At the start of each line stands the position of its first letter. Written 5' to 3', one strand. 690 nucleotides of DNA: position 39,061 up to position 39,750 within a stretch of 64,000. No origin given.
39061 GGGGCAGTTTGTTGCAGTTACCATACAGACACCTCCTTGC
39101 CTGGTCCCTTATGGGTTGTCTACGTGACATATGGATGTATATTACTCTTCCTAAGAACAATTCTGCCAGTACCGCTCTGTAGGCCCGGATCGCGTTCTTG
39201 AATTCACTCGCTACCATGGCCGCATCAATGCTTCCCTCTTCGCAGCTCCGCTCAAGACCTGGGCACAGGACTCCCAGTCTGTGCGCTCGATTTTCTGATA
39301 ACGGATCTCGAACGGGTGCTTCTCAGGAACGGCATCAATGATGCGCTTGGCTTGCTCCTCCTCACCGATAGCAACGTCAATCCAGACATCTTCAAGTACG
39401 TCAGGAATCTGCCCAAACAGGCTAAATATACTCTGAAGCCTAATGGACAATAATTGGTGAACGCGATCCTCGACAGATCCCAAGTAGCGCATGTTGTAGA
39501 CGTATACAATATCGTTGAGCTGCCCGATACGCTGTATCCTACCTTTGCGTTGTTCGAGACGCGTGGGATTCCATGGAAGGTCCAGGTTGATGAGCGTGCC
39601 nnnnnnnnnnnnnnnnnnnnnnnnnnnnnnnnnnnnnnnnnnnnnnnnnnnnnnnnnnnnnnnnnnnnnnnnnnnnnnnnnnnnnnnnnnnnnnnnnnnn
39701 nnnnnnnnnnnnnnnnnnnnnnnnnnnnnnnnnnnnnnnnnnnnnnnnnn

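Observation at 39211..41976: PLD nuclease domain fused to the SNF2 helicase of the BREX/Hma-like module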

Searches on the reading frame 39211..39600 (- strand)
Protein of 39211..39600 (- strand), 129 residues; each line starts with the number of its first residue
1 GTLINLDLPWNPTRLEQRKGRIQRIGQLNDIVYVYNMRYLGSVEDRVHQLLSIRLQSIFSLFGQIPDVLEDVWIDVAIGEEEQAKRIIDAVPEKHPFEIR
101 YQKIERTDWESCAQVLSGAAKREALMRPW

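Call 47: search_protein_families(library=pfam, proteins=[window:39211-39600:-], max_evalue=1)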
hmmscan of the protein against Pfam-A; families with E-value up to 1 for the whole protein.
window:39211-39600:- (129 aa): 3 families
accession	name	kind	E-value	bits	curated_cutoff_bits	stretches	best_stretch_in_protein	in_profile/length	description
PF00271.37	Helicase_C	-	0.00011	22.9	23.5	1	2-26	86-110/110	Helicase conserved C-terminal domain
PF14559.12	TPR_19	-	0.079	13.7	25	1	76-103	36-63/68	Tetratricopeptide repeat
PF19306.5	WH_Lhr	-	0.098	12.5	27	1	66-122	18-71/168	Large helicase-related protein, winged helix domain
